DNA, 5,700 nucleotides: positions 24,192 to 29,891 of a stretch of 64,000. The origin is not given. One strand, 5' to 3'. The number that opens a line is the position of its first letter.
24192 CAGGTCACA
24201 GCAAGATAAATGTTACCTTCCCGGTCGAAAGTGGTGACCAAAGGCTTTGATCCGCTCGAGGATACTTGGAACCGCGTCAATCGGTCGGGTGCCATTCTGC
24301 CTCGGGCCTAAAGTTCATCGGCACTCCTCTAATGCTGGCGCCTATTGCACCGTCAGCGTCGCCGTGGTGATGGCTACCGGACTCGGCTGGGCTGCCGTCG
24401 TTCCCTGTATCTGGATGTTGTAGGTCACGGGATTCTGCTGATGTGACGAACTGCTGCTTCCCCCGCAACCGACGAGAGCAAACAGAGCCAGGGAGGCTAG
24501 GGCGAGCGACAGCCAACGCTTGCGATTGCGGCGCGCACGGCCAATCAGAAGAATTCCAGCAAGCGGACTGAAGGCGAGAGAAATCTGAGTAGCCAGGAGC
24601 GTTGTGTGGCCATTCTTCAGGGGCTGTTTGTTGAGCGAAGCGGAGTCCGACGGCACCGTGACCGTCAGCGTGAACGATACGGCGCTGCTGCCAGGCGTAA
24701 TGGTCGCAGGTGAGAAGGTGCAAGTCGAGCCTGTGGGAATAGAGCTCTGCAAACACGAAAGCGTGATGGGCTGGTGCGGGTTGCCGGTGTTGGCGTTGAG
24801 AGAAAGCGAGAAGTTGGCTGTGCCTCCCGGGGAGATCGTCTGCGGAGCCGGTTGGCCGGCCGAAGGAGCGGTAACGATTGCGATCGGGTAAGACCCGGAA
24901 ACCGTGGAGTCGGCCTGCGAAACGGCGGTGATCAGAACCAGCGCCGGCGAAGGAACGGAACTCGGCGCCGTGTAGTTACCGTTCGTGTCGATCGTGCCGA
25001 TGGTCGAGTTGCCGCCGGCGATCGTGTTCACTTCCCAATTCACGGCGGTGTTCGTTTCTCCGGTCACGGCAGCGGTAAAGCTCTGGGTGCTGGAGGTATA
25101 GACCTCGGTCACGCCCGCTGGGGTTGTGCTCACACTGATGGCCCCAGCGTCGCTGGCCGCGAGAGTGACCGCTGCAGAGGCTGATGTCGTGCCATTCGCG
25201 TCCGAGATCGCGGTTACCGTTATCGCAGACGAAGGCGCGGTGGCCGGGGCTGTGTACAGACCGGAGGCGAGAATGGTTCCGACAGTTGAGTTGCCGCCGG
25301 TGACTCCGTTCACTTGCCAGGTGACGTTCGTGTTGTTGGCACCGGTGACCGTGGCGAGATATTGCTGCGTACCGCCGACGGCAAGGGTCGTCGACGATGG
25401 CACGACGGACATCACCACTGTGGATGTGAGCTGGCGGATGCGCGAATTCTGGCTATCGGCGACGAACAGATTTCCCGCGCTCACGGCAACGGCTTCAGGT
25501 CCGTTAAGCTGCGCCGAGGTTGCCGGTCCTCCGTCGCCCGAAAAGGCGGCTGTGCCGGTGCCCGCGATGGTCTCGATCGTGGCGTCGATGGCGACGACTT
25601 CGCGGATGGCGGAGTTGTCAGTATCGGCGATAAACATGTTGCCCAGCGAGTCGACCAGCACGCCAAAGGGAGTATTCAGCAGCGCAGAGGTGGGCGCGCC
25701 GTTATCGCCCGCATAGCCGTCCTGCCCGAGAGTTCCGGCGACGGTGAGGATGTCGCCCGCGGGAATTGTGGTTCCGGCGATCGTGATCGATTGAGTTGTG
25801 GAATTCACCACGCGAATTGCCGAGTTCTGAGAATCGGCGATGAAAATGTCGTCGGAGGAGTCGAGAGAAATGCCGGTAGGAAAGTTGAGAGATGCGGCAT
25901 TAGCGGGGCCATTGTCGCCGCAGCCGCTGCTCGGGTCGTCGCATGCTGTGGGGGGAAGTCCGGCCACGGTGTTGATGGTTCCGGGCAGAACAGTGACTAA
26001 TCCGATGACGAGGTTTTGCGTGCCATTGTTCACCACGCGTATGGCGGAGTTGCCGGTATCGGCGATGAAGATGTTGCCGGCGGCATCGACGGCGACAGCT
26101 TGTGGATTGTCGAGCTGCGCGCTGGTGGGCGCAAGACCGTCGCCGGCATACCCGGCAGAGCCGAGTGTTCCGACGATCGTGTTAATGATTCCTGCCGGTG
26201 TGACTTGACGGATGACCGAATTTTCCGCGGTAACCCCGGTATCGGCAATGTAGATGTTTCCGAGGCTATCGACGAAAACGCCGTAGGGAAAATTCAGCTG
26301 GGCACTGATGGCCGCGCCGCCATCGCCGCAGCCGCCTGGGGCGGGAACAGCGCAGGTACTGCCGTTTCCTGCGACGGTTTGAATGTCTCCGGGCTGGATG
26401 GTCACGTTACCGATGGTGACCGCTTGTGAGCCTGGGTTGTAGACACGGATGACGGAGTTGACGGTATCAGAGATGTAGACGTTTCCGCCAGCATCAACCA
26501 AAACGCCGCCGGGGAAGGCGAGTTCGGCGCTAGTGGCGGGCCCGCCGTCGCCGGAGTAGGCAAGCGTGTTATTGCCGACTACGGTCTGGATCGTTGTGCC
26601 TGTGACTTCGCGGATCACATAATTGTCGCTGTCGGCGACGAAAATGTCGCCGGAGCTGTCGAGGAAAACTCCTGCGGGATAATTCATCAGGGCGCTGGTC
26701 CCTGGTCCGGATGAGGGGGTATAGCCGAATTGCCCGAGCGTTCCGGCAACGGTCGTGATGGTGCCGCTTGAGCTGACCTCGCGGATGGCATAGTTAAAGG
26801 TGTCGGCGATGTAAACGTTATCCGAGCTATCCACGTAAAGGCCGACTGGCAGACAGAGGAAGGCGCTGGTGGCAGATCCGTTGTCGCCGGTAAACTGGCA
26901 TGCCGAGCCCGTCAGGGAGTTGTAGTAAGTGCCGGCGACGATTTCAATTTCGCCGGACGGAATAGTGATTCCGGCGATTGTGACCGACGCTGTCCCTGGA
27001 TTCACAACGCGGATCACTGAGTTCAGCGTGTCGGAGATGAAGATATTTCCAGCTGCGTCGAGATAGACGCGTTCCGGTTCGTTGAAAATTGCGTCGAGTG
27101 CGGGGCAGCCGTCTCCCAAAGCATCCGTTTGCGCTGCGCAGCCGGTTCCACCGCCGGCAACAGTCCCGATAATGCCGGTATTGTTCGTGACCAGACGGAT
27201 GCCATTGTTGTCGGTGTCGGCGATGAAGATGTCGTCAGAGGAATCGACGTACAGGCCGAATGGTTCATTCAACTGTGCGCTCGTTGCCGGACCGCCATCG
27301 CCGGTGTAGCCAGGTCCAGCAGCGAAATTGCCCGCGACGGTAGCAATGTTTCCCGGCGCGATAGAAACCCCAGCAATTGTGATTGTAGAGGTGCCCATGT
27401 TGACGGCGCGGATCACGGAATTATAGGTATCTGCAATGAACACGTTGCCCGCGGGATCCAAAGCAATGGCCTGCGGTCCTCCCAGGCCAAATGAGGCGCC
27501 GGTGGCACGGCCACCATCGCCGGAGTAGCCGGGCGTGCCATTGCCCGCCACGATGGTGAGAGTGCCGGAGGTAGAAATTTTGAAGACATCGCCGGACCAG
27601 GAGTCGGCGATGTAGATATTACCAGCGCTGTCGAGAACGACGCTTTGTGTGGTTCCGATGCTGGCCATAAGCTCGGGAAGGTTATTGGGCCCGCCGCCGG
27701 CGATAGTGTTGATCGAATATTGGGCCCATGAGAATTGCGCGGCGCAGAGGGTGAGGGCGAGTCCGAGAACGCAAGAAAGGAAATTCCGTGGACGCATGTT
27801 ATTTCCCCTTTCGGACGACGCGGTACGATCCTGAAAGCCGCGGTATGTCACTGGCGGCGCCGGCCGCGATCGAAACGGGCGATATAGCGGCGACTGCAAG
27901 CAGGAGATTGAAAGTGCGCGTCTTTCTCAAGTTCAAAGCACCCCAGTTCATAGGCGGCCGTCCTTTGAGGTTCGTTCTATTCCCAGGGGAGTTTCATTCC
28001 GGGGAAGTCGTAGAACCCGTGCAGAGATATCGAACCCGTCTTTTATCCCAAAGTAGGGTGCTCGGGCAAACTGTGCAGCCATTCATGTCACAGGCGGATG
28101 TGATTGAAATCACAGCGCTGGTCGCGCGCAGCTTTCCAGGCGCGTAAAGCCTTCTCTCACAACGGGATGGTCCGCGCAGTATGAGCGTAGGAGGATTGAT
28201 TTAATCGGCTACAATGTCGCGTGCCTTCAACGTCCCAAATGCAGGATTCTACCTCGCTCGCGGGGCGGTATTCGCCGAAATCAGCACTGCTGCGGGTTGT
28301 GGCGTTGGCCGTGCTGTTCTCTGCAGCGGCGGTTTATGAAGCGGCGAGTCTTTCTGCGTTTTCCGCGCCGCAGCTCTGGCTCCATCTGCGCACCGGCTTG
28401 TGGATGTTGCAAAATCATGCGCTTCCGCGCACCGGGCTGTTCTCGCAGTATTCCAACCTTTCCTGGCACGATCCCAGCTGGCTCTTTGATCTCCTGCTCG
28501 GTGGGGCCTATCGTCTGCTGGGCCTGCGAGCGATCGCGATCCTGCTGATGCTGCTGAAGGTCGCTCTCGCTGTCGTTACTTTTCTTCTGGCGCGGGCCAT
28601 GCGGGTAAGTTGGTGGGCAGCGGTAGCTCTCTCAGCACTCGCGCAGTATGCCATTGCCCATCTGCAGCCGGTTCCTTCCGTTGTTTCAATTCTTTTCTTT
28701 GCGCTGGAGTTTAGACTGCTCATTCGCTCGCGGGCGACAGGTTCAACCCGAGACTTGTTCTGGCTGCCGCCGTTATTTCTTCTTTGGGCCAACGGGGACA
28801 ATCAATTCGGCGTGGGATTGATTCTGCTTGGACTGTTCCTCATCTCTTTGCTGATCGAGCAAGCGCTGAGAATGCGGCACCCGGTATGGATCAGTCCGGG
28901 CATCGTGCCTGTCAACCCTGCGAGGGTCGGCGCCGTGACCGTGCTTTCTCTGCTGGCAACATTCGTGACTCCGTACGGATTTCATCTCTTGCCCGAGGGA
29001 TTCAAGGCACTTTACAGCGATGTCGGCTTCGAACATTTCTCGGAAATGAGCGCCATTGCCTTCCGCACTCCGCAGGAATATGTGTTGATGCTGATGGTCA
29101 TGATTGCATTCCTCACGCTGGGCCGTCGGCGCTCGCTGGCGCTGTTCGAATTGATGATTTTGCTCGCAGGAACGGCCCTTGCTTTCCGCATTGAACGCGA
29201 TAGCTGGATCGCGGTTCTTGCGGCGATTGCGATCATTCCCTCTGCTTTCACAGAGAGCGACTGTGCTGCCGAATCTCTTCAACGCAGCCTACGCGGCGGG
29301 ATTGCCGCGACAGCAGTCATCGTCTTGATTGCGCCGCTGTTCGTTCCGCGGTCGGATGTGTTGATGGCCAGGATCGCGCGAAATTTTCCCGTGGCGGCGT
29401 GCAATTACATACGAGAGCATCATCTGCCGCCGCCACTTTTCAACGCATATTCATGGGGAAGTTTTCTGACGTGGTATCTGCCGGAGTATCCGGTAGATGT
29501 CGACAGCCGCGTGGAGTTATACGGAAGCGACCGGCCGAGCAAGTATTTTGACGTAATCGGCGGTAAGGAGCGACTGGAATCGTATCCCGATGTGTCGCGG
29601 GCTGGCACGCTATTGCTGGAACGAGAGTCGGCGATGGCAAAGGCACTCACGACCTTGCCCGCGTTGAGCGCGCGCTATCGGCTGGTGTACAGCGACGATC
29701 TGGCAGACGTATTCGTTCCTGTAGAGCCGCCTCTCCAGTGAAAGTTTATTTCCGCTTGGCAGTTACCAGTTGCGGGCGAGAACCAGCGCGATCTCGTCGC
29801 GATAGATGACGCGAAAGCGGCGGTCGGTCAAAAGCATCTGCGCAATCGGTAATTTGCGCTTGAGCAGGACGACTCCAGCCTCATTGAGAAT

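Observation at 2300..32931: Four copies of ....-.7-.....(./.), with sigma-54 -24/-12 geometry, placed 26-54 nt before the start codons of hemA, resB, a TPR gene and a secreted-protein/GT-C operon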

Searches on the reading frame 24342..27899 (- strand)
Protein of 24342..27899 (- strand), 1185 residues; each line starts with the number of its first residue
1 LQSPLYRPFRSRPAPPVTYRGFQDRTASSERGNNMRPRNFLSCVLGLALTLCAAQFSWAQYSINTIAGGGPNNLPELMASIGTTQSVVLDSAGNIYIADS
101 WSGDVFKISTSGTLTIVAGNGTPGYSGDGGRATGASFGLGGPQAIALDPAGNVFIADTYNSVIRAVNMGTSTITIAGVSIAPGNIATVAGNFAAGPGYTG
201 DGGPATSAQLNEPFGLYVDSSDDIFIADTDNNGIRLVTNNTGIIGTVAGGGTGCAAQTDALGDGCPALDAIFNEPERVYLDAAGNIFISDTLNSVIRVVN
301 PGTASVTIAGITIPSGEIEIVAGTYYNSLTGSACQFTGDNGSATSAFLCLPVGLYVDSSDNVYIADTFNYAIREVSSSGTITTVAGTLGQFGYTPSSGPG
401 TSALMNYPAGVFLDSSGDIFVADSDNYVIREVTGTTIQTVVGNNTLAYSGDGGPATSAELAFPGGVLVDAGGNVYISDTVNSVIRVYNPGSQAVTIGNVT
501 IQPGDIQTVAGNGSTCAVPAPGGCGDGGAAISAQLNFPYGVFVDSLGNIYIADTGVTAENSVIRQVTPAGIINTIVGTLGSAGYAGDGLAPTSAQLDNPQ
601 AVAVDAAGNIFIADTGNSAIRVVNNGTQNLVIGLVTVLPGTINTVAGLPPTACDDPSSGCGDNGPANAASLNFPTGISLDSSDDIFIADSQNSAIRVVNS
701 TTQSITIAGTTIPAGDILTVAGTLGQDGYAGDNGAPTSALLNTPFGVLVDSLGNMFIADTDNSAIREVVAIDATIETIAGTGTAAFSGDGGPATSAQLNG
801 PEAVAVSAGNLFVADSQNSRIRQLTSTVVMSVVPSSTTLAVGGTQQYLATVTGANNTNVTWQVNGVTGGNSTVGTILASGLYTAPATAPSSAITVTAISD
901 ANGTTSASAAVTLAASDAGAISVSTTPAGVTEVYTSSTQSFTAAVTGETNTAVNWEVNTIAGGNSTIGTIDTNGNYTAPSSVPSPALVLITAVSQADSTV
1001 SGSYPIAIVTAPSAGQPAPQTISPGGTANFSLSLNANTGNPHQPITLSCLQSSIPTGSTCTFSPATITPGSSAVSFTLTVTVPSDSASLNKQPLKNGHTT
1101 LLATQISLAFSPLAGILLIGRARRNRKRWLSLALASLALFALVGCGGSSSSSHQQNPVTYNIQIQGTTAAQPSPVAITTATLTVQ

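Call 9: search_protein_families(library=pfam, proteins=[window:24342-27899:-])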
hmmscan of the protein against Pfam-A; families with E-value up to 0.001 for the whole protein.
window:24342-27899:- (1185 aa): 3 families
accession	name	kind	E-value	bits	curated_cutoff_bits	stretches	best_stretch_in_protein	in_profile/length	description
PF25021.1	TEN_NHL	-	2.5e-52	178.4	27.1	3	505-578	111-178/357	Teneurin NHL domain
PF01436.27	NHL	-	7.5e-47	155.5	20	2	671-697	1-27/28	NHL repeat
PF06739.17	SBBP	-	5.5e-11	42.7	20.5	0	532-552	10-29/38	Beta-propeller repeat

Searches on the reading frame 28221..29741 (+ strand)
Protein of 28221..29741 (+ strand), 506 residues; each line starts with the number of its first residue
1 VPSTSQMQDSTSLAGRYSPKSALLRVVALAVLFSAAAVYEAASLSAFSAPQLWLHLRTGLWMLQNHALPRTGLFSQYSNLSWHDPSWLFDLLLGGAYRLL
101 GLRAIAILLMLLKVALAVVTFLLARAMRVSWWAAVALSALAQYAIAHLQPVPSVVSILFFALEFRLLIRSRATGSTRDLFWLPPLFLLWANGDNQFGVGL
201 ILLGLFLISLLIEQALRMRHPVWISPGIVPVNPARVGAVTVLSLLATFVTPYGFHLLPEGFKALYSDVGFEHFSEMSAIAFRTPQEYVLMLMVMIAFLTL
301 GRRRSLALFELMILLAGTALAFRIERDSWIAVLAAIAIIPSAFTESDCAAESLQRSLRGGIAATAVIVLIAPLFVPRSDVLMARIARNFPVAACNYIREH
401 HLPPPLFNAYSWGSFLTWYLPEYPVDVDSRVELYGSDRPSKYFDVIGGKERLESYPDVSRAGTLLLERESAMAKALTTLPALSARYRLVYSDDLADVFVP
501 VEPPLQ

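Call 9: search_protein_families(library=pfam, proteins=[window:28221-29741:+])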
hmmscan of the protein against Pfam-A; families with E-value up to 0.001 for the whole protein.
window:28221-29741:+ (506 aa): 0 families

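Call 27: search_protein_families(library=ncbifam, proteins=[window:28221-29741:+])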
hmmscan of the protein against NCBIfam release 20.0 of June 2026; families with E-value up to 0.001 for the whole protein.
window:28221-29741:+ (506 aa): 0 families

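Call 72: search_protein_families(library=pfam, proteins=[window:28221-29741:+], max_evalue=5)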
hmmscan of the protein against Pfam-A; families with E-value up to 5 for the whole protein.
window:28221-29741:+ (506 aa): 1 family
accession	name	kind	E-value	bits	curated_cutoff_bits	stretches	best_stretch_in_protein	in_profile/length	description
PF19592.4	DUF6097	-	2.2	8.9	27.5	0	12-49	55-92/152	Family of unknown function (DUF6097)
